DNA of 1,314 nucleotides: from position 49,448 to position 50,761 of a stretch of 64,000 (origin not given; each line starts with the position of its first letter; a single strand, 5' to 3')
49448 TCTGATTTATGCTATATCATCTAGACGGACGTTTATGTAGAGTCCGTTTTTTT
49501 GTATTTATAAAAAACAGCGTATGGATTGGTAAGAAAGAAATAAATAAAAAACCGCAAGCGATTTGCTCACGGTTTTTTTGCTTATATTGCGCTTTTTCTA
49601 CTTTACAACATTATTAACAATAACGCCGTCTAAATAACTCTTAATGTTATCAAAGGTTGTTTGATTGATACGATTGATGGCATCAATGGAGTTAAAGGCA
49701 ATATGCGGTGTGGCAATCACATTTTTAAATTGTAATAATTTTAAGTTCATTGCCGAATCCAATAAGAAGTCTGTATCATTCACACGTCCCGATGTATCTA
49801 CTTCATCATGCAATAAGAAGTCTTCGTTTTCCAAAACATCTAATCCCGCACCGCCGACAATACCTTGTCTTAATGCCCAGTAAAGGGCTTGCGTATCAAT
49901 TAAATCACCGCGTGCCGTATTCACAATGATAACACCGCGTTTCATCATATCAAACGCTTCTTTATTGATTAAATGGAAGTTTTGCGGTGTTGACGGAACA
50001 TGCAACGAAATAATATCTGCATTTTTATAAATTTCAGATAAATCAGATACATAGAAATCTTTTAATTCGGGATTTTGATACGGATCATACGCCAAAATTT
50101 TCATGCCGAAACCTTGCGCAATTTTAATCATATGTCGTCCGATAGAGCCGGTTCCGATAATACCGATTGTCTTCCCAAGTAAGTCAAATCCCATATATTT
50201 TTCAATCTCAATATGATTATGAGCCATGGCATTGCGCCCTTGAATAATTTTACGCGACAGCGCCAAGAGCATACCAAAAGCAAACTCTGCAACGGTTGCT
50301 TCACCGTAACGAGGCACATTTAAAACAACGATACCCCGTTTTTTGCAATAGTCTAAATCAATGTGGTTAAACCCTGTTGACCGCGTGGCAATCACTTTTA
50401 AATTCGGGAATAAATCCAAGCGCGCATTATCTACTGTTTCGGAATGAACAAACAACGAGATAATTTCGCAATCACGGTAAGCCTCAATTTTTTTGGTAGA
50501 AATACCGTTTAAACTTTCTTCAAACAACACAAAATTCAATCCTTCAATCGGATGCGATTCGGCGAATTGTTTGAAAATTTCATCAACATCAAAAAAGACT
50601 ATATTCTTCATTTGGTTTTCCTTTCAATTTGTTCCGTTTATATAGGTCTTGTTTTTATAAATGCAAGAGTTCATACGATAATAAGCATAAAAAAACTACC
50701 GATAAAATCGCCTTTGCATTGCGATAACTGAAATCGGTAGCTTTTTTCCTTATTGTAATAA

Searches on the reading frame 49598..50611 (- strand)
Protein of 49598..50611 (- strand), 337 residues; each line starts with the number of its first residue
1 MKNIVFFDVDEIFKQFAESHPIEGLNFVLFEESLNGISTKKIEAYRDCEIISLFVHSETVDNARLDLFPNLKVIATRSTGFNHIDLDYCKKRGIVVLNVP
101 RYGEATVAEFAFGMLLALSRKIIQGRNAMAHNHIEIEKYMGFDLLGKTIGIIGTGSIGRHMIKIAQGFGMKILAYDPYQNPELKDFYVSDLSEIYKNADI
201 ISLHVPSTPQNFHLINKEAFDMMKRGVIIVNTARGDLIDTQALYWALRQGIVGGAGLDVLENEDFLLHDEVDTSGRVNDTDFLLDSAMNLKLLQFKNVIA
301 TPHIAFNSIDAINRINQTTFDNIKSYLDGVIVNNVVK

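Call 13: find_encoding_contigs(protein=window:49598-50611:-, flank=10000, max_places=4)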
Protein window:49598-50611:- (337 aa): 7 contigs read that carry it; 4 places shown.
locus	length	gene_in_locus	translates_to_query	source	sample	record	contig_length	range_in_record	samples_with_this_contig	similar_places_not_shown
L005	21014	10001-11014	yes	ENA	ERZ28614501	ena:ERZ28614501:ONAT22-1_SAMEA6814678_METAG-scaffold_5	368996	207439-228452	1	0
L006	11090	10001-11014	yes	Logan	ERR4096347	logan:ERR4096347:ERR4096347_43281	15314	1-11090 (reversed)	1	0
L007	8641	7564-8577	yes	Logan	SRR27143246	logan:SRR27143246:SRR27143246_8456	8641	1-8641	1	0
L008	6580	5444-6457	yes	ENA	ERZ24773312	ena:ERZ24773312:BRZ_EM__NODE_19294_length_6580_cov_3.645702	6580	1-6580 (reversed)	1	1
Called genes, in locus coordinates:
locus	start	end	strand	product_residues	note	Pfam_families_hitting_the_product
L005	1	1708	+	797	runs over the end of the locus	PF02190:LON_substr_bdg, PF00004:AAA, PF07728:AAA_5 (weak), PF22667:Lon_lid, PF05362:Lon_C, PF13541:ChlI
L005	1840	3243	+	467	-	PF02874:ATP-synt_ab_N, PF00006:ATP-synt_ab, PF22919:ATP-synt_VA_C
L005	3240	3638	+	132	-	PF02823:ATP-synt_DE_N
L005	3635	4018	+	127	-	PF09527:ATPase_gene1 (weak)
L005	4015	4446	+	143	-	PF12966:AtpR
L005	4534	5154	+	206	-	PF00119:ATP-synt_A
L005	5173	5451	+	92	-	PF00137:ATP-synt_C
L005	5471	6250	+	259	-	PF00430:ATP-synt_B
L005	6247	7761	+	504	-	PF00006:ATP-synt_ab, PF00306:ATP-synt_ab_C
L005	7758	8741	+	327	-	PF00231:ATP-synt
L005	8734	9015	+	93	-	PF00216:Bac_DNA_binding, PF18291:HU-HIG (weak)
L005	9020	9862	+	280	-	PF17848:Zn_ribbon_ACC, PF01039:Carboxyl_trans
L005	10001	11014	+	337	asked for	PF00389:2-Hacid_dh, PF02826:2-Hacid_dh_C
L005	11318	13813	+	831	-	-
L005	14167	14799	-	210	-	PF00702:Hydrolase, PF13419:HAD_2, PF13242:Hydrolase_like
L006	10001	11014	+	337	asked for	PF00389:2-Hacid_dh, PF02826:2-Hacid_dh_C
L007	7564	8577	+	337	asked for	PF00389:2-Hacid_dh, PF02826:2-Hacid_dh_C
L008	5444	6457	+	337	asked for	PF00389:2-Hacid_dh, PF02826:2-Hacid_dh_C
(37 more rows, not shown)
